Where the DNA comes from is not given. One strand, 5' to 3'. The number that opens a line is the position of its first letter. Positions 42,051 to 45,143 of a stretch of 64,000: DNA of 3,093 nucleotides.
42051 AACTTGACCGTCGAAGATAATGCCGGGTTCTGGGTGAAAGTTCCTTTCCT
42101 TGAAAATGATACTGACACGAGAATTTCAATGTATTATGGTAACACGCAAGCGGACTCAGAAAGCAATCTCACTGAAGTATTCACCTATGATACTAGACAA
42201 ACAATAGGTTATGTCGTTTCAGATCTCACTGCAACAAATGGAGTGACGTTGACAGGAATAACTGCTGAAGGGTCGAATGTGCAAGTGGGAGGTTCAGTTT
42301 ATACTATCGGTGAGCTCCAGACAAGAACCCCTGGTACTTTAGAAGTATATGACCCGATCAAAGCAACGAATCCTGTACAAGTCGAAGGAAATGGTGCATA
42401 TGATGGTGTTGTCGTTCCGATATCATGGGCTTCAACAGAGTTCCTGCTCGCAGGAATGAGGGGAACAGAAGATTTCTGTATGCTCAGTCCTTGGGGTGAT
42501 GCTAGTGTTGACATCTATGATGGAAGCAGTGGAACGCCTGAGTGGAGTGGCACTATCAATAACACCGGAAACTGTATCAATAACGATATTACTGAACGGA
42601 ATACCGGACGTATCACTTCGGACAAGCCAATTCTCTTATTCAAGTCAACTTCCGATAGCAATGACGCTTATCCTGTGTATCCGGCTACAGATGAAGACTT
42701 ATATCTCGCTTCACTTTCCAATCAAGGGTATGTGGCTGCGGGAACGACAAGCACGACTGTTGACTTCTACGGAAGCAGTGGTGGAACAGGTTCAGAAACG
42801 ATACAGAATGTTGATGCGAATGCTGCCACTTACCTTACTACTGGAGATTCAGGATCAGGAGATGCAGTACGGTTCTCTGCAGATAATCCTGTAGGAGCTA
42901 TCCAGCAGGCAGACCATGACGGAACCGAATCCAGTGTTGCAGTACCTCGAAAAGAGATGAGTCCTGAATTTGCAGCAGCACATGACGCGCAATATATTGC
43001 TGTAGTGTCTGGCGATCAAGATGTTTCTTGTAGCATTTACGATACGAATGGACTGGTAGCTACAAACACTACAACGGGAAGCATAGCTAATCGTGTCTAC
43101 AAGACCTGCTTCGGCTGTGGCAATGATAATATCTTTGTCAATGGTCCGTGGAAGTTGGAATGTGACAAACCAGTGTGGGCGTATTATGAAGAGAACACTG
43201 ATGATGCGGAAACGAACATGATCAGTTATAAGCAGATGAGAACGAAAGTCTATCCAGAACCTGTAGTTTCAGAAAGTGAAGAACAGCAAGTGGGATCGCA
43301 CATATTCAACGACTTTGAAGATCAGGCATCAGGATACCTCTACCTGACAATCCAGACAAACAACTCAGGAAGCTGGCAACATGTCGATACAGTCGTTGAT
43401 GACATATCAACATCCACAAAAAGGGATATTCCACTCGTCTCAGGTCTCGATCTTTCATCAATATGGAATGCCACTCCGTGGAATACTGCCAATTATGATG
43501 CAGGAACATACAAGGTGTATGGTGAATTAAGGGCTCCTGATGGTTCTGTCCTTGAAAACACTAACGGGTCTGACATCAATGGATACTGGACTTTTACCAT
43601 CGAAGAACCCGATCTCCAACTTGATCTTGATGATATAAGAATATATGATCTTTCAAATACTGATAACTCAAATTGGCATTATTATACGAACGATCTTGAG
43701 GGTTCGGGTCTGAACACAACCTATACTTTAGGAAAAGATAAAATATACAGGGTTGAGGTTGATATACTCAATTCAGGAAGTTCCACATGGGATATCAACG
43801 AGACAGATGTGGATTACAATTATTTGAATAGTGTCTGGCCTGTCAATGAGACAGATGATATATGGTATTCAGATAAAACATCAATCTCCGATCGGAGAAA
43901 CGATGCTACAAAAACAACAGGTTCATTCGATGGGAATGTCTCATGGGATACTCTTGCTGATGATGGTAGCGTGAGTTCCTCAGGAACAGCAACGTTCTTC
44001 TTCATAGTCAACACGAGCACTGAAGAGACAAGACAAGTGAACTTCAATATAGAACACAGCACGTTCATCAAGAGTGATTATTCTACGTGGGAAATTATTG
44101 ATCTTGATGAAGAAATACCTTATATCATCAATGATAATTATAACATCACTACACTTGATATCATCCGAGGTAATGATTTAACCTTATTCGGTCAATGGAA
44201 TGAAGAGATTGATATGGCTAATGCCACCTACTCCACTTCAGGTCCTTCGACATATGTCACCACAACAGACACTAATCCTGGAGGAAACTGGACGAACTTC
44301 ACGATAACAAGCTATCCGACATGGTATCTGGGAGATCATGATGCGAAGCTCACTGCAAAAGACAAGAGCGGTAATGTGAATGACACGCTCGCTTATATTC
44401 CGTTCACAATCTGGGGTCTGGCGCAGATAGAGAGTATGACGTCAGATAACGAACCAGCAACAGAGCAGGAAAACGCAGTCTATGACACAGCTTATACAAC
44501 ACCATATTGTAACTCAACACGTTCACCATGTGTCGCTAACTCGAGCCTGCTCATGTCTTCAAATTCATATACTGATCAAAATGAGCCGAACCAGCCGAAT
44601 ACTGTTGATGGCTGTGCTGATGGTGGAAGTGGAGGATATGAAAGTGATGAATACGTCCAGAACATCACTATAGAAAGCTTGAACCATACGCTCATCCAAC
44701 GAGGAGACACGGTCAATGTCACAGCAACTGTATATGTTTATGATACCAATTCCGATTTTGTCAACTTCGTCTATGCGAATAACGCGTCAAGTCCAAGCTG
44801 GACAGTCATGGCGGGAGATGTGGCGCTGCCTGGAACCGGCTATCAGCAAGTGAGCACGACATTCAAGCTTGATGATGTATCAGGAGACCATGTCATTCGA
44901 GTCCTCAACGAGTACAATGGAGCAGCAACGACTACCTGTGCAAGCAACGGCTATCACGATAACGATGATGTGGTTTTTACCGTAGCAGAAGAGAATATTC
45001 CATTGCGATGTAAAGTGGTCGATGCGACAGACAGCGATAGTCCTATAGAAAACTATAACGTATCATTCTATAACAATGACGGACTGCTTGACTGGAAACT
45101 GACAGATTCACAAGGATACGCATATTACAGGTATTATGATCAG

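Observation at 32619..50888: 18.3-kb single ORF encoding a 6,089-aa secreted, heavily sequon-decorated modular surface protein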

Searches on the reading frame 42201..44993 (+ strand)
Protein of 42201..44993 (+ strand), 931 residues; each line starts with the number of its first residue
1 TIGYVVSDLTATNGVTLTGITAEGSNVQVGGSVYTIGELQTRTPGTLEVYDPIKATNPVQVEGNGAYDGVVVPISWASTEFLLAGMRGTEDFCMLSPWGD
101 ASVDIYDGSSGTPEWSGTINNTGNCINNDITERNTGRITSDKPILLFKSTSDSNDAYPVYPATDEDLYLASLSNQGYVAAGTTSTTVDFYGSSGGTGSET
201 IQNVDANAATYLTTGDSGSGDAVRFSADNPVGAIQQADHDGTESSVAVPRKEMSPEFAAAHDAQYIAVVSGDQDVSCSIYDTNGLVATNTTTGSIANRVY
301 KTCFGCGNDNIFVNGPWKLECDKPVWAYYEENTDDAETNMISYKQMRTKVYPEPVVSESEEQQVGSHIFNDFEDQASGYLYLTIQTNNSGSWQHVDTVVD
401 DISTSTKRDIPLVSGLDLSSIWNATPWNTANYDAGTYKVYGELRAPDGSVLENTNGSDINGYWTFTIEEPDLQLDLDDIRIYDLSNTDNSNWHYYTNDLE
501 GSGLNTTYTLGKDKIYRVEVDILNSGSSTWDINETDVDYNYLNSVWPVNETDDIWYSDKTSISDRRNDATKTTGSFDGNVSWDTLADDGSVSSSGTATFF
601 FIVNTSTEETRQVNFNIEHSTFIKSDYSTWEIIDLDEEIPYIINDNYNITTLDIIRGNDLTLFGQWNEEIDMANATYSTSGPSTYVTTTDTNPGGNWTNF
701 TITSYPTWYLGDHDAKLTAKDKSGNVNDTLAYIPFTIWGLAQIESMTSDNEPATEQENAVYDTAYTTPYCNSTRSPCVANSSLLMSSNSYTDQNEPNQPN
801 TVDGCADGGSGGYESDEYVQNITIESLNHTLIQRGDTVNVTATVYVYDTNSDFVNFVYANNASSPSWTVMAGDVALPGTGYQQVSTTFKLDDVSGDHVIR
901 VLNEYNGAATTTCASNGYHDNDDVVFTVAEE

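Call 70: search_protein_representatives(protein=window:42201-44993:+)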
Query: 931 residues. Proteins with E-value up to 0.001 (for the whole library): 1258; up to 1e-10: 926; up to 1e-30: 273. The best 150 are listed.
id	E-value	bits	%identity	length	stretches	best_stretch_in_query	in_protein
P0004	0.0e+00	1337.3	43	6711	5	1-744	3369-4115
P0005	0.0e+00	1031.8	42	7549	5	1-747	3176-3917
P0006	2.5e-217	740.9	34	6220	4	2-749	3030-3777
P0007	3.1e-185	634.7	36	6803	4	2-753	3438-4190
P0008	3.7e-177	607.9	43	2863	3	218-747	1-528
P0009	3.9e-162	558.2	35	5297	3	1-745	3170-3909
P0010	6.7e-149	514.4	33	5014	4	66-753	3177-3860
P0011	6.3e-135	468.1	32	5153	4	13-744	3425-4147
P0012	4.3e-121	422.4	62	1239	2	758-931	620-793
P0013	6.9e-121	421.7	32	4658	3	57-752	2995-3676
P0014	7.7e-119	414.9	31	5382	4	15-552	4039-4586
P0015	7.7e-118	411.6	32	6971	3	65-753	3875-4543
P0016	1.8e-116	407.1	39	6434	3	328-745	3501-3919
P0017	3.1e-116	406.3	35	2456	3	2-599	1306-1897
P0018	5.0e-115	402.3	32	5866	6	364-752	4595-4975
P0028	2.7e-96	340.3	33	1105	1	4-747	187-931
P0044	9.9e-78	278.9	45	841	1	7-358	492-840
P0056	2.0e-66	241.4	41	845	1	2-357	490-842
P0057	1.3e-65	238.8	31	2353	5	756-929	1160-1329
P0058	4.4e-65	237.0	44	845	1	1-356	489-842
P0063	1.1e-61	225.8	41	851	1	2-357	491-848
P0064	1.3e-61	225.5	40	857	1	2-357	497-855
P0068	7.0e-61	223.1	39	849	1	2-356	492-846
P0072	8.4e-60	219.5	34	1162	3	758-929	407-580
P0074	1.7e-59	218.5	34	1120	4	745-929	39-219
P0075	2.4e-59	218.0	38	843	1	2-356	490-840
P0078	2.6e-59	217.9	33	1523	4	757-929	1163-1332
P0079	3.2e-59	217.6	46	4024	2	748-928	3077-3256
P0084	1.2e-57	212.4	37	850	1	2-355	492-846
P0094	1.6e-55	205.4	36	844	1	1-357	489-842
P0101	1.8e-54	201.9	33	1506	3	759-929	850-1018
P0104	1.5e-53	198.8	42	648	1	1-361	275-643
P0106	3.7e-53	197.6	33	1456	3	699-927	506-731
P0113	6.6e-49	183.5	34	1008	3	757-926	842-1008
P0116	1.9e-48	182.0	59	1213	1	759-929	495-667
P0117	2.7e-48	181.4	34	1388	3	723-928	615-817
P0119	8.5e-48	179.8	57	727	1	753-928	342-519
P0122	1.6e-47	178.9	35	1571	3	757-929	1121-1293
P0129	7.6e-45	170.0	39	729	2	758-928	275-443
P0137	1.1e-43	166.2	44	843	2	768-928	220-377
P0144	4.8e-43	164.1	35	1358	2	750-929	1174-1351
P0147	2.8e-42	161.5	37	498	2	752-929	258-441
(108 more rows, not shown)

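Call 71: search_protein_families(library=pfam, proteins=[P0058, P0044, P0119, P0147, P0129, P0137, P0116, P0057, P0028, P0104], max_evalue=0.001)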
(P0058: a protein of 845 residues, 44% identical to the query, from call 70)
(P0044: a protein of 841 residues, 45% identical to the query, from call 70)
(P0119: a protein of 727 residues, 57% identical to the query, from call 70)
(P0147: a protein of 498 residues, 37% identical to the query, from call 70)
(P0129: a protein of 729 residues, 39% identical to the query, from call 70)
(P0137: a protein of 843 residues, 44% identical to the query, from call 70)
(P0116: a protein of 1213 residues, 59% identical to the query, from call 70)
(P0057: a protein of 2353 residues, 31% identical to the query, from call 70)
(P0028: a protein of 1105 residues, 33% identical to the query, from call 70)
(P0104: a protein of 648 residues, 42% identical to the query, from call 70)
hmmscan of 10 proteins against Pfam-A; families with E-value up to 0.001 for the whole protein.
P0058 (845 aa): 2 families
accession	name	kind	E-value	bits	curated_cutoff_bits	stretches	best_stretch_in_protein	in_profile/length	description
PF13385.13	Laminin_G_3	-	4.9e-25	88.9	27.6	1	267-418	2-150/151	Concanavalin A-like lectin/glucanases superfamily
PF10102.14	DUF2341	-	2.1e-05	25.3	23.4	1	429-483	13-66/84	Domain of unknown function (DUF2341)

P0044 (841 aa): 1 family
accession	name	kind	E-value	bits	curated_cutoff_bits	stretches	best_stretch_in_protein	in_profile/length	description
PF13385.13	Laminin_G_3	-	4.1e-14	53.4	27.6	1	269-416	3-151/151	Concanavalin A-like lectin/glucanases superfamily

P0119 (727 aa): 0 families

P0147 (498 aa): 0 families

P0129 (729 aa): 0 families

P0137 (843 aa): 0 families

P0116 (1213 aa): 0 families

P0057 (2353 aa): 5 families
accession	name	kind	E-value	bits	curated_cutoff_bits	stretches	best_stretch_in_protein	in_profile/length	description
PF17957.7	Big_7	-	6.1e-126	411.7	24.1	11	1071-1133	1-65/70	Bacterial Ig domain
PF19077.6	Big_13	-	1.8e-32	112.3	27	0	736-767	69-100/102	Bacterial Ig-like domain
PF00082.27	Peptidase_S8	-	6.1e-24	85.3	21.8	1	141-375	1-273/288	Subtilase family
PF13750.12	Big_3_3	-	1.8e-21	76.9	27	0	729-785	2-61/157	Bacterial Ig-like domain (group 3)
PF05922.21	Inhibitor_I9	-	0.00013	23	21.2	1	70-116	35-81/82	Peptidase inhibitor I9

P0028 (1105 aa): 1 family
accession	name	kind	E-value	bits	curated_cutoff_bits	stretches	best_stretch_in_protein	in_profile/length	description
PF10102.14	DUF2341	-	9.6e-09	36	23.4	1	118-174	1-59/84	Domain of unknown function (DUF2341)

P0104 (648 aa): 1 family
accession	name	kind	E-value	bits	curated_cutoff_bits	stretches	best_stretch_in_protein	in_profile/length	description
PF10102.14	DUF2341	-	6.7e-19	68.6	23.4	1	203-269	1-66/84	Domain of unknown function (DUF2341)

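Call 72: list_cluster_members(proteins=[P0004, P0005, P0006, P0007, P0058, P0044, P0057, P0119, P0012, P0009])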
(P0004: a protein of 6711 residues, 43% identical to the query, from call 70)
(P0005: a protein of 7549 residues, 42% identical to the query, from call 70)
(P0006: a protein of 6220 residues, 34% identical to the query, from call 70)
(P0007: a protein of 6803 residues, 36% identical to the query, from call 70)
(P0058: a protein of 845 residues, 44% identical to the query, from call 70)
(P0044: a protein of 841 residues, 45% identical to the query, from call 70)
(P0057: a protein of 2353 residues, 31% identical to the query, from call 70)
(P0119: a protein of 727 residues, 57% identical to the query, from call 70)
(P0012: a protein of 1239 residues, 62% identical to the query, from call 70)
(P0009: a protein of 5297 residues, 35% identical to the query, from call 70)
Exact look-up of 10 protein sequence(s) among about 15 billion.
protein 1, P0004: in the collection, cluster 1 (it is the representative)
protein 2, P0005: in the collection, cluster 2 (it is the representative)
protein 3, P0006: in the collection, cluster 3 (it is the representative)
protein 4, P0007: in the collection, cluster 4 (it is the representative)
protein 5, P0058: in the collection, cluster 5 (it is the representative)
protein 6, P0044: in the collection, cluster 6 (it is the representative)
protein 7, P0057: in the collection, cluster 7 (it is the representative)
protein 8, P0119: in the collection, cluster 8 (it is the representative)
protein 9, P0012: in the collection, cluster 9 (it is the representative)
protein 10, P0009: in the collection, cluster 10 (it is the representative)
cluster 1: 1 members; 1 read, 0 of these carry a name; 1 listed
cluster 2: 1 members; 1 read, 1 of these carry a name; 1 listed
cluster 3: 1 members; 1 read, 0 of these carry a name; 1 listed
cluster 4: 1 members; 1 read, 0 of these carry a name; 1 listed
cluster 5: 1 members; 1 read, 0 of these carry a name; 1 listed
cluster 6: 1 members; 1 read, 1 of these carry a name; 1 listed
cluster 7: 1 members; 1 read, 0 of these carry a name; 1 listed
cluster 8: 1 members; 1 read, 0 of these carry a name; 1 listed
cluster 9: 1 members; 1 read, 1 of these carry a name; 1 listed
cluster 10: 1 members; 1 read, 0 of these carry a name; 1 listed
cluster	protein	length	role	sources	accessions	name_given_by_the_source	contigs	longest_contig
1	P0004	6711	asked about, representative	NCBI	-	-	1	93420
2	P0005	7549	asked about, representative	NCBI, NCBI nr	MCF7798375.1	DUF2341 domain-containing protein [Candidatus Woesearchaeota archaeon]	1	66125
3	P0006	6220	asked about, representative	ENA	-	-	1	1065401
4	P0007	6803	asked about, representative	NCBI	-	-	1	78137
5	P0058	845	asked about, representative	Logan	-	-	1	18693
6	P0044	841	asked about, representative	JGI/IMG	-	hypothetical protein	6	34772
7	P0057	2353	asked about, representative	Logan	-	-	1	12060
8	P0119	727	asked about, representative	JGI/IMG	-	-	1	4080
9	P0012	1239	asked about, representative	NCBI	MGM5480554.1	MAG: DUF2341 domain-containing protein, partial [Nanobdellota archaeon]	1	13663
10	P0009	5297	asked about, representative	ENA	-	-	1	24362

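Call 104: list_cluster_members(proteins=[P0122, P0106, P0113, P0074, P0117, P0078, P0144, P0129, P0072, P0101])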
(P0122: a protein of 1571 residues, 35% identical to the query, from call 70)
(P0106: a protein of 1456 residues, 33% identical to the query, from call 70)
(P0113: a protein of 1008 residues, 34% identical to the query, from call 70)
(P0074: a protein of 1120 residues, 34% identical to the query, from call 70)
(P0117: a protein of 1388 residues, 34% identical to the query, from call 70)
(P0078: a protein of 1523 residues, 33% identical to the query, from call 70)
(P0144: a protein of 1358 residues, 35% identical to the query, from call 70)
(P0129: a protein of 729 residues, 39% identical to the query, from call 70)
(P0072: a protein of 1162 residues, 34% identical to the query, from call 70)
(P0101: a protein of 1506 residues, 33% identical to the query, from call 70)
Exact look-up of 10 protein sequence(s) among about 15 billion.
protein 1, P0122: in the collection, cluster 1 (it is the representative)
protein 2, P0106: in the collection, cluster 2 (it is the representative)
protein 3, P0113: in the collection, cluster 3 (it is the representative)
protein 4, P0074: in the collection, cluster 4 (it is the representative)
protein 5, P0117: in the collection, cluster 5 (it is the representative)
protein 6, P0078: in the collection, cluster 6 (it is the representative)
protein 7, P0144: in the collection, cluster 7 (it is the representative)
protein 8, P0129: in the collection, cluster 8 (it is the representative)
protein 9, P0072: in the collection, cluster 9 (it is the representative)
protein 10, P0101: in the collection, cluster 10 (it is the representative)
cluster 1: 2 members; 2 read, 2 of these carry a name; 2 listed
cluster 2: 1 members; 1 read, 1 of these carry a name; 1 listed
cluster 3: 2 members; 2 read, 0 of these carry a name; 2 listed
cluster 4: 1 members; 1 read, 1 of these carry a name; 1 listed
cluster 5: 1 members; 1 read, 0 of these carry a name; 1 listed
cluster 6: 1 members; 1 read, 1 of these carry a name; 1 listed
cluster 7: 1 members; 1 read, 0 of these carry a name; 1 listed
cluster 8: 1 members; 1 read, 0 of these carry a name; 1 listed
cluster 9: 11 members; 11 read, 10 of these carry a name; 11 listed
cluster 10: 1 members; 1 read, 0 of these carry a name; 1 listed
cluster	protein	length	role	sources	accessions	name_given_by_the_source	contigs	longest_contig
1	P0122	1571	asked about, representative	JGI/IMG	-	subtilisin family serine protease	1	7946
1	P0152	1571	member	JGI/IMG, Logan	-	subtilisin family serine protease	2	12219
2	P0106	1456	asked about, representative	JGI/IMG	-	hypothetical protein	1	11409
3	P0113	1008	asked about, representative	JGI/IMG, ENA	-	-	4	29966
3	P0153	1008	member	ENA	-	-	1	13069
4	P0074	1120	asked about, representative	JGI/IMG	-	hypothetical protein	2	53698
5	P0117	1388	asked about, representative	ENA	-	-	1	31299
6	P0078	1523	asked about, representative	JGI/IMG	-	choice-of-anchor B domain-containing protein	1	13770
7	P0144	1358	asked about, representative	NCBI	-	-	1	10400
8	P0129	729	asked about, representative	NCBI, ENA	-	-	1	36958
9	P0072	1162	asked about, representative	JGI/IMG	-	hypothetical protein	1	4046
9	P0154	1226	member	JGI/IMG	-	hypothetical protein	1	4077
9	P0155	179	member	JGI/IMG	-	hypothetical protein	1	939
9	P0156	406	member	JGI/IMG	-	hypothetical protein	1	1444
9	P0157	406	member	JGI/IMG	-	hypothetical protein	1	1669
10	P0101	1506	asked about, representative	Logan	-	-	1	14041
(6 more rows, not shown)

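Call 108: search_protein_families(library=pfam, proteins=[P0058, P0056, P0063, P0064, P0068, P0075, P0084, P0094], max_evalue=1)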
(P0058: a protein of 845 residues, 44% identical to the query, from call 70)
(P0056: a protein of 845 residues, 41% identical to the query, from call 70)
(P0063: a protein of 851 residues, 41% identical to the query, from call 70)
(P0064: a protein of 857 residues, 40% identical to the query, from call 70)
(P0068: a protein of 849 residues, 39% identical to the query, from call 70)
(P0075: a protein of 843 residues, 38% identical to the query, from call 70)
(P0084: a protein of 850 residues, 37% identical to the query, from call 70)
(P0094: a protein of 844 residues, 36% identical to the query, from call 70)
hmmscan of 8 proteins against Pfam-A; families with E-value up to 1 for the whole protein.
P0058 (845 aa): 6 families
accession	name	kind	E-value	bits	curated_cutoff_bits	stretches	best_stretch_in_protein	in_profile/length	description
PF13385.13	Laminin_G_3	-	4.9e-25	88.9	27.6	1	267-418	2-150/151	Concanavalin A-like lectin/glucanases superfamily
PF10102.14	DUF2341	-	2.1e-05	25.3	23.4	1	429-483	13-66/84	Domain of unknown function (DUF2341)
PF02210.31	Laminin_G_2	-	0.0032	18.4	22.9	1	326-408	29-123/126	Laminin G domain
PF00354.24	Pentaxin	-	0.082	13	25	1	326-442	62-183/194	Pentaxin family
PF19167.5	DUF5849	-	0.087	13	26.9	1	566-670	66-169/200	Family of unknown function (DUF5849)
PF00054.30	Laminin_G_1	-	0.19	12.4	24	1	327-380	31-84/131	Laminin G domain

P0056 (845 aa): 4 families
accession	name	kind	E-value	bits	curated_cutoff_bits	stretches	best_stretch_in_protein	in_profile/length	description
PF13385.13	Laminin_G_3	-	2.7e-26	93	27.6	1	266-418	2-151/151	Concanavalin A-like lectin/glucanases superfamily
PF10102.14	DUF2341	-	9.6e-08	32.8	23.4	1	429-485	14-68/84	Domain of unknown function (DUF2341)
PF02210.31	Laminin_G_2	-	0.00013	22.9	22.9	1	323-407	26-123/126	Laminin G domain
PF00354.24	Pentaxin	-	0.0017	18.5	25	1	323-438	59-180/194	Pentaxin family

P0063 (851 aa): 2 families
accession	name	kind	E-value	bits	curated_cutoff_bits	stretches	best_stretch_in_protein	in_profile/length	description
PF13385.13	Laminin_G_3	-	2.3e-18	67.2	27.6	1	266-419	1-150/151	Concanavalin A-like lectin/glucanases superfamily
PF10102.14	DUF2341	-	4.8e-07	30.6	23.4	1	432-484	15-66/84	Domain of unknown function (DUF2341)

P0064 (857 aa): 1 family
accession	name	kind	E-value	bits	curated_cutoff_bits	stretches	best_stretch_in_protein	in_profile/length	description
PF13385.13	Laminin_G_3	-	1.9e-27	96.7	27.6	1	267-420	1-150/151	Concanavalin A-like lectin/glucanases superfamily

P0068 (849 aa): 2 families
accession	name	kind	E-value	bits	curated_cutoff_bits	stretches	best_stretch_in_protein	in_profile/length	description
PF13385.13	Laminin_G_3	-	2.4e-15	57.4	27.6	1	268-419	2-150/151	Concanavalin A-like lectin/glucanases superfamily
PF10102.14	DUF2341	-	3.5e-06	27.8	23.4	1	430-484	13-65/84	Domain of unknown function (DUF2341)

P0075 (843 aa): 3 families
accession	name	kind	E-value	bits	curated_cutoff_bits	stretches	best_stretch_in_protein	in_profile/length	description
PF13385.13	Laminin_G_3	-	3e-21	76.6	27.6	1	267-419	1-151/151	Concanavalin A-like lectin/glucanases superfamily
PF10102.14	DUF2341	-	2.7e-07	31.4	23.4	1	429-482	13-65/84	Domain of unknown function (DUF2341)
PF25136.1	DUF7823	-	0.022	15.8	27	1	475-546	16-86/109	Domain of unknown function (DUF7823)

P0084 (850 aa): 4 families
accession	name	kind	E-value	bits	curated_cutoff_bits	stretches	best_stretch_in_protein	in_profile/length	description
PF13385.13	Laminin_G_3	-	6.7e-20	72.2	27.6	1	269-420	3-150/151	Concanavalin A-like lectin/glucanases superfamily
PF02210.31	Laminin_G_2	-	0.0023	18.8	22.9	1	323-409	25-122/126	Laminin G domain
PF13619.11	KTSC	-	0.15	12.3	25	0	38-83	5-53/58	KTSC domain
PF08129.17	Antimicrobial17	-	0.2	12.1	25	1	688-727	12-50/57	Alpha/beta enterocin family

P0094 (844 aa): 4 families
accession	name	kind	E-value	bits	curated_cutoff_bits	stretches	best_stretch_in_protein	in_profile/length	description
PF13385.13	Laminin_G_3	-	4.6e-21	76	27.6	1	265-418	2-150/151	Concanavalin A-like lectin/glucanases superfamily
PF10102.14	DUF2341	-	7.3e-08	33.2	23.4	1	430-483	14-66/84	Domain of unknown function (DUF2341)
PF02210.31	Laminin_G_2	-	3.8e-05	24.6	22.9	1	322-408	27-123/126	Laminin G domain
PF00054.30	Laminin_G_1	-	0.00078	20.1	24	1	324-370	30-76/131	Laminin G domain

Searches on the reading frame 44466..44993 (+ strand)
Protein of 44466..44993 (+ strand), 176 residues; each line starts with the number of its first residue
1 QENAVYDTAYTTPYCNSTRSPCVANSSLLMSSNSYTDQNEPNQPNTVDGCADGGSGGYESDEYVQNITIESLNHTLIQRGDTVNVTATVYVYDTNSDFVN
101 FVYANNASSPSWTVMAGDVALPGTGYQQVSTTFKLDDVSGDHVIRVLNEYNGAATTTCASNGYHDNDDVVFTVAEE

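Call 81: search_solved_structures(query=A5, max_evalue=1, show_alignments=2)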
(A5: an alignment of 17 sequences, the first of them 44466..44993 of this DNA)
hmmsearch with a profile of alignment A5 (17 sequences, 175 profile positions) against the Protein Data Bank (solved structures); distinct sequences matched with E-value up to 1: 0.

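Call 82: search_protein_families(library=pfam, alignment_id=A5, max_evalue=1)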
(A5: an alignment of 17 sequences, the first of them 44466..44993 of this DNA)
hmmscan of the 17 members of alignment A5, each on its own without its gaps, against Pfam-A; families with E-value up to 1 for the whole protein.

A. member 1, window:44466-44993:+ (176 aa): 0 families

B. families by the number of members that match (of 17 scanned): 5 families
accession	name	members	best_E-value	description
PF01833.30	TIG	1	0.021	IPT/TIG domain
PF01010.25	Proton_antipo_C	1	0.025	NADH-dehyrogenase subunit F, TMs, (complex I) C-terminus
PF07596.16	SBP_bac_10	1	0.051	Protein of unknown function (DUF1559)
PF24271.1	HVO_2833_C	1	0.22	HVO_2833, C-terminal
PF15421.11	Polysacc_deac_3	1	0.22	Putative polysaccharide deacetylase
